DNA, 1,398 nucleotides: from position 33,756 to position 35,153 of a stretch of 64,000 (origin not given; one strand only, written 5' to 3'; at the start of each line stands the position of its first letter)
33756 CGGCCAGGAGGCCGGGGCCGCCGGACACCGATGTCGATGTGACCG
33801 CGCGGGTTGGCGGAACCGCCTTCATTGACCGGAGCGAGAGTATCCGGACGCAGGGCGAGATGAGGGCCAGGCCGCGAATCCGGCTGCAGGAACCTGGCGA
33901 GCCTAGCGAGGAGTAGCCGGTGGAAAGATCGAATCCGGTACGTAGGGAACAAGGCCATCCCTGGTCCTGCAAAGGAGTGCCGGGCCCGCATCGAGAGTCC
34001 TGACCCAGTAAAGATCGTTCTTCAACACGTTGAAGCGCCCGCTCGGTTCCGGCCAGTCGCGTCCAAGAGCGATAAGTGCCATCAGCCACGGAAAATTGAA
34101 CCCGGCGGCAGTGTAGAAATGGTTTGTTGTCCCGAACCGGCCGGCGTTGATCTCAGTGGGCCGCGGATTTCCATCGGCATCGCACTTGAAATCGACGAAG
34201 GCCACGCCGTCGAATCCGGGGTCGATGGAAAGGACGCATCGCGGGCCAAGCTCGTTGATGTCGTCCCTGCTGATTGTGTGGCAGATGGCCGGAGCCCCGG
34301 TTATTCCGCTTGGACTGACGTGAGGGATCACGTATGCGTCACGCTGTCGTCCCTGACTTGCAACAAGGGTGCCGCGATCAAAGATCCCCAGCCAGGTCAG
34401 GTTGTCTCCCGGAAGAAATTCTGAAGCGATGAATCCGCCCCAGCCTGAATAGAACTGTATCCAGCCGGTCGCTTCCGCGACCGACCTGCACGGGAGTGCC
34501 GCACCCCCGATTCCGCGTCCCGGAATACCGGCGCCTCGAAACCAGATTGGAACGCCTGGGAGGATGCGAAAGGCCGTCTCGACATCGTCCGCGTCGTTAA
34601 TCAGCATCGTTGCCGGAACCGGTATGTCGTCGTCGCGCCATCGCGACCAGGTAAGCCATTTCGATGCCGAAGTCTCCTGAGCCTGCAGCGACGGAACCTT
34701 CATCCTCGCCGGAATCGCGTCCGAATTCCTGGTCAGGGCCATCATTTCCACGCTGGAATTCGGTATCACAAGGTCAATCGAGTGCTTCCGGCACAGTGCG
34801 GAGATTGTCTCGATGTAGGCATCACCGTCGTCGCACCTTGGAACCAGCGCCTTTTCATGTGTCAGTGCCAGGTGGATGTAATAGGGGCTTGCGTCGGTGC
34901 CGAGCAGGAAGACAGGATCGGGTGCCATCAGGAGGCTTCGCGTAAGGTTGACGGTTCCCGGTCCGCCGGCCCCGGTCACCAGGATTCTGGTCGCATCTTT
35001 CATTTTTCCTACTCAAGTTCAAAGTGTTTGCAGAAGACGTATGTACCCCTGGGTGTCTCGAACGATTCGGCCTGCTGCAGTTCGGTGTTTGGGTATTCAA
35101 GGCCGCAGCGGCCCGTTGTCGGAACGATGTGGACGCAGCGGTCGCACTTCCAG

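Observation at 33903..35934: Three-gene operon: secreted protein, 71-aa Cys-containing peptide and ATP-grasp ligase with overlapping stop/start codons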

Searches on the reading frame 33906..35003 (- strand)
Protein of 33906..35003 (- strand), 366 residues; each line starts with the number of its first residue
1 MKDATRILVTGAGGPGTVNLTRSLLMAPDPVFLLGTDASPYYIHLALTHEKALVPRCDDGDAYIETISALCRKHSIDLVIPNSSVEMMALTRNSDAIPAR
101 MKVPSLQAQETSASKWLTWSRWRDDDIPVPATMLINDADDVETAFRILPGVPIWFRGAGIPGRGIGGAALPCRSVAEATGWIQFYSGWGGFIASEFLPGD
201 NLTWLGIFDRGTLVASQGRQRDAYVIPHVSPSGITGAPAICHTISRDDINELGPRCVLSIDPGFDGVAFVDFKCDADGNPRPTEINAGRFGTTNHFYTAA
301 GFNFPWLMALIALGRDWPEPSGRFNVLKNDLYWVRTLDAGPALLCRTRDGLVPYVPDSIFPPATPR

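Call 4: search_protein_families(library=pfam, proteins=[window:33906-35003:-], max_evalue=1)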
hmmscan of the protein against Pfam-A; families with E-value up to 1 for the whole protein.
window:33906-35003:- (366 aa): 2 families
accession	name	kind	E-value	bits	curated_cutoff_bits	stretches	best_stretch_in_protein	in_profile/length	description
PF21360.3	PylC-like_N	-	6.1e-06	26.7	27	1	34-96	26-87/96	PylC-like, N-terminal domain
PF15632.11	ATPgrasp_Ter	-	0.024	14.9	29.1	1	263-320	61-116/131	ATP-grasp in the biosynthetic pathway with Ter operon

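Call 5: search_protein_families(library=ncbifam, proteins=[window:33906-35003:-], max_evalue=1)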
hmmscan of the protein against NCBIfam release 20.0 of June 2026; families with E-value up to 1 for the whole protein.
window:33906-35003:- (366 aa): 6 families
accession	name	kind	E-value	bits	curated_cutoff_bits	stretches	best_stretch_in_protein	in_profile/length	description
NF009402.0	PRK12767.1-1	equivalog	1.6e-19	69.9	218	2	5-143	3-145/329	carbamoyl phosphate synthase-like protein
NF009405.0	PRK12767.1-4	equivalog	8e-10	38.2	390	1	32-142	28-140/320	carbamoyl phosphate synthase-like protein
NF005315.0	PRK06849.1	equivalog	1.2e-09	37.7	406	1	2-143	2-145/389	hypothetical protein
NF009403.0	PRK12767.1-2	equivalog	0.0007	18.9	286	1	35-141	26-134/342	carbamoyl phosphate synthase-like protein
NF009406.0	PRK12767.1-5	equivalog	0.0098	15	271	1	35-133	32-132/327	carbamoyl phosphate synthase-like protein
NF009404.0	PRK12767.1-3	equivalog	0.056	12.3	316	1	50-97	45-91/344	carbamoyl phosphate synthase-like protein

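Call 10: find_homologous_proteins(query=window:33906-35003:-, max_evalue=0.001)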
Query window:33906-35003:- (366 aa): 834 proteins with E <= 0.001 among 7250 candidates; the best 120 are listed.
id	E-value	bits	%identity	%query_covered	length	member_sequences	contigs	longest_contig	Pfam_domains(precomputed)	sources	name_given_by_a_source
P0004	3.9e-248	841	99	100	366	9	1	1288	PF21360.4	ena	-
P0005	5.9e-220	748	86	100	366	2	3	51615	PF21360.4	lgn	-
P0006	8.1e-187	639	77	97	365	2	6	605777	-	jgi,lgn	-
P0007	3.6e-183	627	76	96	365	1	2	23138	-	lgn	-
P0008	1.5e-180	618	73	99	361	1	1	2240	PF21360.4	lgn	-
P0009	1.5e-180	618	76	96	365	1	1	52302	-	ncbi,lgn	-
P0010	7.5e-176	603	73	95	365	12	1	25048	-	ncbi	-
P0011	2.2e-175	601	73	96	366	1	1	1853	PF21360.4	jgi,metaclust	metaclust:\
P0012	3.6e-171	587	69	97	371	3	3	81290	PF21360.4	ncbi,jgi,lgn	jgi:carbamoyl-phosphate synthase large subunit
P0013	6.4e-152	524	67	93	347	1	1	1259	-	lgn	-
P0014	6.6e-152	524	65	96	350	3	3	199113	-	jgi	jgi:carbamoyl-phosphate synthase large subunit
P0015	1.4e-151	523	64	98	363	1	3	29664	PF21360.4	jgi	jgi:carbamoyl-phosphate synthase large subunit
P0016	3.1e-151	522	65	96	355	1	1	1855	-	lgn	-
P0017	4.2e-151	521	66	95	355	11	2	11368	-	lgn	-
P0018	3.1e-150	519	65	95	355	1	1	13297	-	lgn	-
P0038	2.0e-137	476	60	93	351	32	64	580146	-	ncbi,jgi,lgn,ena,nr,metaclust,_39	ncbi:MAG TPA: hypothetical protein PLS96_01550 [Myxococcota bacterium]|jgi:carbamoyl-phosphate synth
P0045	7.5e-134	465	60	89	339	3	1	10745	PF15632.12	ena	-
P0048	2.4e-133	463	60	93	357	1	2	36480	PF15632.12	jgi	jgi:carbamoyl-phosphate synthase large subunit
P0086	8.7e-122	425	53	92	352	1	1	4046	PF15632.12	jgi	jgi:carbamoylphosphate synthase large subunit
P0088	9.3e-122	425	55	94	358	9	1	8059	PF15632.12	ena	-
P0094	4.1e-121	423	55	93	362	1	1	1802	PF15632.12,PF21360.4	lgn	-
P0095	5.5e-121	422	55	93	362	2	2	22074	PF15632.12,PF21360.4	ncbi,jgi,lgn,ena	jgi:biotin carboxylase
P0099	4.7e-120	419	55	93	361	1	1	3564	PF15632.12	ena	-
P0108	2.8e-118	413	54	93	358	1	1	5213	PF15632.12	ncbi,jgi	jgi:hypothetical protein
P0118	8.6e-117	408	54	92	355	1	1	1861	PF15632.12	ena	-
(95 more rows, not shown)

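Call 11: find_encoding_contigs(protein=P0038, flank=5000, max_places=3)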
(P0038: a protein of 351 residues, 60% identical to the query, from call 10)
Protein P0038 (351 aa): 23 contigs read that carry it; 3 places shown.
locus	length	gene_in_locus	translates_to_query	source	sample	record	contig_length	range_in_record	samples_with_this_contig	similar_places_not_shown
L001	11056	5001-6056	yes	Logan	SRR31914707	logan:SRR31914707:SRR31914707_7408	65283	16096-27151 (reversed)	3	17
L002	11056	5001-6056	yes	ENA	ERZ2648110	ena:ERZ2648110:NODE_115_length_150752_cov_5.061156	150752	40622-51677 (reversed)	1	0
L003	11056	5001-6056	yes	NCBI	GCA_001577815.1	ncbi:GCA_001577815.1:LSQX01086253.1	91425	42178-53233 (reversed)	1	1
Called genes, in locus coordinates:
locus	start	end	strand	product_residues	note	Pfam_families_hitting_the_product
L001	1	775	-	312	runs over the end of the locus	-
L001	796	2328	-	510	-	-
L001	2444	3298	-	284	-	PF01476:LysM, PF03411:Peptidase_M74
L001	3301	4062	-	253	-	-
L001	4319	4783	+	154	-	-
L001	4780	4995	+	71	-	-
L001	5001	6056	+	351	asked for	-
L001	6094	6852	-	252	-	-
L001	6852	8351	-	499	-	-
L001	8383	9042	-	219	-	PF04612:T2SSM (faint)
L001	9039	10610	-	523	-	-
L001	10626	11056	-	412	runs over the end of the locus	PF21687:T2SSK_1st (weak)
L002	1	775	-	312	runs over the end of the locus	-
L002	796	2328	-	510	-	-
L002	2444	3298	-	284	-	PF01476:LysM, PF03411:Peptidase_M74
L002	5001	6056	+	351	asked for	-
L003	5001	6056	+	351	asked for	-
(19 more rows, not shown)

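Call 12: find_encoding_contigs(protein=P0006, flank=5000, max_places=2)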
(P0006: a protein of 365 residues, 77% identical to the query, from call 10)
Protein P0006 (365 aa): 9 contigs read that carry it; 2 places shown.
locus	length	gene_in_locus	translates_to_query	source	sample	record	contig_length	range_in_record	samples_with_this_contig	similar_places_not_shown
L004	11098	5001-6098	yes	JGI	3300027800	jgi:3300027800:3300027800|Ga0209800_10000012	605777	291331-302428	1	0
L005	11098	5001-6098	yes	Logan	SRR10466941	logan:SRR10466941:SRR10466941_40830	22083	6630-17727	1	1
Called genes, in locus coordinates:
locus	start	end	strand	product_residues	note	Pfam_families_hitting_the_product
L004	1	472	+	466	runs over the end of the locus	PF00919:UPF0004, PF04055:Radical_SAM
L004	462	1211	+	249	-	PF14622:Ribonucleas_3_3, PF00636:Ribonuclease_3, PF00035:dsrm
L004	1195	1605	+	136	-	-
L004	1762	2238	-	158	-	PF00731:AIRC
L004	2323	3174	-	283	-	PF03411:Peptidase_M74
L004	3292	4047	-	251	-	-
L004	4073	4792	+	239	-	-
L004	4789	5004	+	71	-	-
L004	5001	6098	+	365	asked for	-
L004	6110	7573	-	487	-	-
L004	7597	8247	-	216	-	PF04612:T2SSM (faint)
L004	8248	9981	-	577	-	PF05137:PilN (faint)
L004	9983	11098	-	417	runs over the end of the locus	-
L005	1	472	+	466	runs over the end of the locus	PF00919:UPF0004, PF04055:Radical_SAM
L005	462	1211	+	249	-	PF14622:Ribonucleas_3_3, PF00636:Ribonuclease_3, PF00035:dsrm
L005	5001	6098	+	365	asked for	-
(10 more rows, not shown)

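Call 17: search_solved_structures(query=window:33906-35003:-, max_evalue=1, show_alignments=1)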
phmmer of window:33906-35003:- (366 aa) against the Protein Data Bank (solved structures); distinct sequences matched with E-value up to 1: 0.

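Call 19: search_solved_structures(query=A2, max_evalue=1, show_alignments=2)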
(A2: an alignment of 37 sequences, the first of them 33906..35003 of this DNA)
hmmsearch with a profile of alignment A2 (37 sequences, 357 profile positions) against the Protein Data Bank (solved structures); distinct sequences matched with E-value up to 1: 14.
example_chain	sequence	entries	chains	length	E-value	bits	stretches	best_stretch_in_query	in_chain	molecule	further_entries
2pn1_A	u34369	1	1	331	7.5e-05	25.2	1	31-143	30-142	Carbamoylphosphate synthase large subunit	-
3ouu_A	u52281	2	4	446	0.0061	18.9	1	6-164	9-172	Biotin carboxylase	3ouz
5zct_A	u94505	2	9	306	0.024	16.9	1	106-196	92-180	Ribosomal protein S6--L-glutamate ligase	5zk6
4iwx_A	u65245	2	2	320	0.027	16.8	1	106-196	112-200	Ribosomal protein S6 modification protein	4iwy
7qys_A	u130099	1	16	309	0.031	16.6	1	106-218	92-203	Probable alpha-L-glutamate ligase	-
7txv_A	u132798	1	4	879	0.041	16.2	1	108-166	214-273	Cyanophycin synthase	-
7lg5_A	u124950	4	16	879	0.041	16.2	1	108-166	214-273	Cyanophycin synthase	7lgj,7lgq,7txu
2ip4_A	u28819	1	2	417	0.041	16.2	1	100-211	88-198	Phosphoribosylamine--glycine ligase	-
7qyr_A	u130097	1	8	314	0.11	14.8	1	106-210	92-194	Probable alpha-L-glutamate ligase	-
7lgm_A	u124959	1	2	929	0.15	14.4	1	91-218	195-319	Cyanophycin synthase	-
8evy_B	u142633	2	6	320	0.62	12.3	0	109-169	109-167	D-alanine--D-alanine ligase B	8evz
2q2b_A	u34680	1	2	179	0.63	12.3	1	80-151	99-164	Cytosolic acyl coenzyme A thioester hydrolase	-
7wac_A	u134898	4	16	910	0.78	12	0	108-181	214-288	Cyanophycin synthase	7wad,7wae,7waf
7lgn_A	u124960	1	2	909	0.82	11.9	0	90-179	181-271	Cyanophycin synthase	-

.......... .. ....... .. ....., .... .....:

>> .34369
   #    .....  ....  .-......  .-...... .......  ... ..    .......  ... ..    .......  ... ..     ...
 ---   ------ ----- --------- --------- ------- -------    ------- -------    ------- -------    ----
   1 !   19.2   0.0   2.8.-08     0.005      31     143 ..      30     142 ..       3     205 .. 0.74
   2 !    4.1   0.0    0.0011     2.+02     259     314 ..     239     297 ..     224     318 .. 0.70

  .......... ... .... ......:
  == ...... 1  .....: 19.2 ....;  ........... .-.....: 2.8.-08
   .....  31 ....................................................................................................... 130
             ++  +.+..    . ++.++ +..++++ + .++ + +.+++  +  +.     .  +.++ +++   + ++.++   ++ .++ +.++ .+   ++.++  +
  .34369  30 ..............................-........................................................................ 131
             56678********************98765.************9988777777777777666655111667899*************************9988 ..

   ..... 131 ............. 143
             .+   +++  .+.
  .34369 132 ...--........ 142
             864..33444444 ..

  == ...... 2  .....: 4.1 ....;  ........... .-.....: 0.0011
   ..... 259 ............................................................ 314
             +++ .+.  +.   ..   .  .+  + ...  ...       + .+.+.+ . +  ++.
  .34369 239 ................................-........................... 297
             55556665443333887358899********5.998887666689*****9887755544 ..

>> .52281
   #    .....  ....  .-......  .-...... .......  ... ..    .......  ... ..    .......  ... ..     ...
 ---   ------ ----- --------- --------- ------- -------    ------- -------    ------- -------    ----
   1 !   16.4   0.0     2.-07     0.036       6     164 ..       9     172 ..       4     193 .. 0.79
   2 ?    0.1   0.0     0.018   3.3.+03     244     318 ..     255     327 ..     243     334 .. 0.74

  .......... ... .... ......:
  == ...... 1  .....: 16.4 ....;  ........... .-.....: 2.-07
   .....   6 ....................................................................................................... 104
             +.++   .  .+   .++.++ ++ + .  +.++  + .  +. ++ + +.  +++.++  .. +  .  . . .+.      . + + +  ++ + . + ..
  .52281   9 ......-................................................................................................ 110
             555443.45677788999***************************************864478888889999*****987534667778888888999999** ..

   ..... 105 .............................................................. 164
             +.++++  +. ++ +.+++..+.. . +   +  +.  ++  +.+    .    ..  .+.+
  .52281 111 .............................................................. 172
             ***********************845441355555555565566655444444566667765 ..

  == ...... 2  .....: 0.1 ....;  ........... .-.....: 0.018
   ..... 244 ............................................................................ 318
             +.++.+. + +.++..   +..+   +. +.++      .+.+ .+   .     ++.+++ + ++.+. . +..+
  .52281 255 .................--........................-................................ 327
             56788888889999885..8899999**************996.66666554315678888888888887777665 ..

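Call 22: find_related_loci(query=A2, collection=genome_contigs, flank=6000)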
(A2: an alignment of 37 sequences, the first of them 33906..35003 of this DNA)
Query A2 (366 aa) in genome_contigs; peptide patterns used: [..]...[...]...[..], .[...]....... (x = any residue, [..] = any of these).
103 stretches matched a pattern; 70 encode a relative of the query (tblastn E <= 1e-3); 69 distinct loci.
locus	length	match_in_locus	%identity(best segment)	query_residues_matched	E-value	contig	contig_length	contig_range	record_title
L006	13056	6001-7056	76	5-356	3e-178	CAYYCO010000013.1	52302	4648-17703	MAG TPA_asm: uncultured Anaeromyxobacteraceae bacterium isolate SRP220891_co2_374 genome assembly, contig: NODE_900_leng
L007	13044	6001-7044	75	6-353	4e-176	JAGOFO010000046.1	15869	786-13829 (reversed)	Myxococcota bacterium isolate Go_SlDig_bin_368 Go_SlDig_10740_length_15869_cov_9.222716, whole genome shotgun sequence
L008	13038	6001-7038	73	6-351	3e-172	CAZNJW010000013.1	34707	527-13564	MAG TPA_asm: uncultured Anaeromyxobacteraceae bacterium isolate SRP192927_co3_853 genome assembly, contig: NODE_2306_len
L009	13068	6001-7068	69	1-356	1e-169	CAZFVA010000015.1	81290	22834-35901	MAG TPA_asm: uncultured Anaeromyxobacteraceae bacterium isolate SRP272421_co1_546 genome assembly, contig: NODE_376_leng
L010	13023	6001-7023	68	6-344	1e-153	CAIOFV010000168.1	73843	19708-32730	MAG: uncultured Myxococcales bacterium isolate MJ-time_bin-5834 genome assembly, contig: bin-5834:168/173, whole genome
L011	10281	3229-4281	65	1-351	2e-150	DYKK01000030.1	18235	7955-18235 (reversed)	MAG TPA_asm: Anaeromyxobacter dehalogenans isolate SulCav_AS07-7_70_20 SulCav_AS07_7_3041_length_18235_cov_8_672827, who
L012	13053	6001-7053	65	5-353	8e-150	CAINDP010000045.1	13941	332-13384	MAG: uncultured Myxococcales bacterium isolate Loclat_bin-06029 genome assembly, contig: bin-06029:045/273, whole genome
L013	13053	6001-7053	65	1-351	5e-148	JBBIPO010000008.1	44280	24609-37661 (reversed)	MAG: Deltaproteobacteria bacterium isolate TCF170221_bin_304 NODE_1025_length_44280_cov_8.510367, whole genome shotgun s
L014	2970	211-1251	64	1-348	4e-152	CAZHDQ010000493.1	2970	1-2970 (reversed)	MAG TPA_asm: uncultured Anaeromyxobacteraceae bacterium isolate binchicken_co139_219 genome assembly, contig: NODE_89025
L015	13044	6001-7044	64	6-353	5e-143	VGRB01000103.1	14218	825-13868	MAG: Deltaproteobacteria bacterium isolate K_DeepCast_100m_m1_326 K_DeepCast_100m_m1_326_Ga0194127_10005868, whole genom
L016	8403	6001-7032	63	4-348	7e-143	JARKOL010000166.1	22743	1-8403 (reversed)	MAG: Myxococcota bacterium isolate D137_maxbin.042_sub k141_240510, whole genome shotgun sequence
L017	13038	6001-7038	61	6-351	6e-141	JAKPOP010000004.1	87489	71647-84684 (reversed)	MAG: Deltaproteobacteria bacterium isolate JPNA_maxbin.075 k141_1405366, whole genome shotgun sequence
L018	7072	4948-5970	62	6-346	3e-140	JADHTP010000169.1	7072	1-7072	MAG: Deltaproteobacteria bacterium isolate BS150m-G23 BS-150m-C10229, whole genome shotgun sequence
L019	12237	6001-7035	59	6-350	1e-138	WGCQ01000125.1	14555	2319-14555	MAG: Deltaproteobacteria bacterium isolate S145_11 k151_212513, whole genome shotgun sequence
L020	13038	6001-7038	61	6-351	6e-138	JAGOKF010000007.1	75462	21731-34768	Myxococcota bacterium isolate Go_SlDig_bin_299 Go_SlDig_764_length_75462_cov_7.476830, whole genome shotgun sequence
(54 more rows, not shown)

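Call 30: predict_structure(alignment_id=A2)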
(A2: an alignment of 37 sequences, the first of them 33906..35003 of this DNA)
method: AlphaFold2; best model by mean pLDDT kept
length: 366 residues; sequences in the alignment: 37
mean_pLDDT: 91.1   pTM: 0.88
mean pLDDT of the five models: 91.1, 89.5, 88.3, 87.0, 86.3
residues with pLDDT >= 90: 282; 70-90: 54; 50-70: 27; < 50: 3
segments of 3 or more residues with pLDDT < 50: 364-366
pLDDT, mean of each block of 10 residues (from residue 1): 93 91 96 97 93 96 98 98 93 98 97 94 98 97 96 90 77 96 92 94 97 97 70 66 96 98 97 96 94 89 97 91 94 76 86 77 50
secondary structure, 60 per line:
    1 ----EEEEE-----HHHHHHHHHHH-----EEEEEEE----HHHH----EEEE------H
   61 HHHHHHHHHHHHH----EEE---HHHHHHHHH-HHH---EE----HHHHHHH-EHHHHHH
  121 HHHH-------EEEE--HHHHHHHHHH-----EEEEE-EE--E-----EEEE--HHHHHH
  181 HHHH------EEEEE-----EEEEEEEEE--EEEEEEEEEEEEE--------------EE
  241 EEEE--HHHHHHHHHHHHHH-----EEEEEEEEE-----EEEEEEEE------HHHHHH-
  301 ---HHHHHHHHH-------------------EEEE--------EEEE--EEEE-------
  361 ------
elements in order: E5-9 H15-25 E31-37 H42-45 E50-53 H60-73 E78-80 H84-92 H106-112 H115-124 E132-135 H138-147 E153-157 E169-172 H175-184 E191-195 E201-209 E212-224 E239-244 H247-260 E266-274 E280-287 H294-299 H304-312 E332-335 E344-347 E350-353
